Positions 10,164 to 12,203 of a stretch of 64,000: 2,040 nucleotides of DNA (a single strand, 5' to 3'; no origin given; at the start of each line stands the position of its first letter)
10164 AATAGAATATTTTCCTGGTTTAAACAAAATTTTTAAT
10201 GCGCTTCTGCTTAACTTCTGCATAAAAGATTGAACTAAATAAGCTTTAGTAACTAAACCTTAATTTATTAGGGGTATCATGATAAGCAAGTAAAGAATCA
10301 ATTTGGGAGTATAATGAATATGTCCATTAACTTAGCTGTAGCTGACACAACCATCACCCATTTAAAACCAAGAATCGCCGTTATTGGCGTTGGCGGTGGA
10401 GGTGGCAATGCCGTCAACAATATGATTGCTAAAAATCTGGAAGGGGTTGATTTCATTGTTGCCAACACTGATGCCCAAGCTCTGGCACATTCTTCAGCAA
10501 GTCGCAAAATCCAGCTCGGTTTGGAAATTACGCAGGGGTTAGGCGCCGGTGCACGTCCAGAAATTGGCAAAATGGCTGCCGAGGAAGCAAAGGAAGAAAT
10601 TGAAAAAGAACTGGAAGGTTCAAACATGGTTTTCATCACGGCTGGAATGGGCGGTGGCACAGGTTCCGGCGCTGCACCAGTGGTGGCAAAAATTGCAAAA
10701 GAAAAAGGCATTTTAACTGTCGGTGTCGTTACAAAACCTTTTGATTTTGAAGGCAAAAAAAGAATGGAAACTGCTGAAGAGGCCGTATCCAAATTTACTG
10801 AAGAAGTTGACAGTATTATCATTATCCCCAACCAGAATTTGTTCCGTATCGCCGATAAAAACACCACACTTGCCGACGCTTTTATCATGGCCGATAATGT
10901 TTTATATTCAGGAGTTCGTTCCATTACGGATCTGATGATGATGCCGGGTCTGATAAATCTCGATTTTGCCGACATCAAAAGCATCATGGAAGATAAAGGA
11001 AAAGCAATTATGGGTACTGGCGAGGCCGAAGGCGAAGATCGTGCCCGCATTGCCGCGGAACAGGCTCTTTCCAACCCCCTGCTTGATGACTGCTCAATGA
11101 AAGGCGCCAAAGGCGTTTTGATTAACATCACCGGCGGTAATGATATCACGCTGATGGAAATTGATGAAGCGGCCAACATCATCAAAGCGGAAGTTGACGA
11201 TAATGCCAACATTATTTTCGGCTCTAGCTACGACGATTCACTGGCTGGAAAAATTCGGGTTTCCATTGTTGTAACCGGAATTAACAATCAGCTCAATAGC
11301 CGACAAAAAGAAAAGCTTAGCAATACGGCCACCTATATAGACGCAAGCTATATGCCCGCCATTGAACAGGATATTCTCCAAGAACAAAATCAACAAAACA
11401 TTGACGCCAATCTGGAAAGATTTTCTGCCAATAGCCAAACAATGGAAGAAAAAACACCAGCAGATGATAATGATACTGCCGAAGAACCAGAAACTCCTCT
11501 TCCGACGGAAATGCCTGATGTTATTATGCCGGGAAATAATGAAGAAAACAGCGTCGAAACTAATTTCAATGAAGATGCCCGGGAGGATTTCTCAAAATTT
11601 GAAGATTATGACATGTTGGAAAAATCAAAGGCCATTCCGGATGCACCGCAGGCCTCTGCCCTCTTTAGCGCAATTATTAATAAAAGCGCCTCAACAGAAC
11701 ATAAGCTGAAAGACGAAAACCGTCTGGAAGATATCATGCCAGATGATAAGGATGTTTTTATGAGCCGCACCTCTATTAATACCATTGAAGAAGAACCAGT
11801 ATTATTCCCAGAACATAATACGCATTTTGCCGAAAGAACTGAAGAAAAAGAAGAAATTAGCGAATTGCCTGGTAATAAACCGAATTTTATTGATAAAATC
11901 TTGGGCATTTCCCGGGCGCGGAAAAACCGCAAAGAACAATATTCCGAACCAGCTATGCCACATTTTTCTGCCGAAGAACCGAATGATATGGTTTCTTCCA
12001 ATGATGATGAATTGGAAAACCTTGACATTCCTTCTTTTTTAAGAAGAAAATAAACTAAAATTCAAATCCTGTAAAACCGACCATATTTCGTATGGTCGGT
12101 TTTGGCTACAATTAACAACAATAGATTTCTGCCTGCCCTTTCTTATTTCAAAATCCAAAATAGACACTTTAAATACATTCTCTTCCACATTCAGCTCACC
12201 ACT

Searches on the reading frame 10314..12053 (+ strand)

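Call 37: search_protein_families(library=ncbifam, proteins=[window:10314-12053:+], max_evalue=0.00001)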
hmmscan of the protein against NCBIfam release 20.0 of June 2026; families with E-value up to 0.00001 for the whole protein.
window:10314-12053:+ (579 aa): 1 family
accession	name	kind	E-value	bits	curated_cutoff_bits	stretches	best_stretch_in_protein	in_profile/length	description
TIGR00065.1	ftsZ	equivalog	3.6e-124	414.7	295.2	1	11-334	10-335/353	cell division protein FtsZ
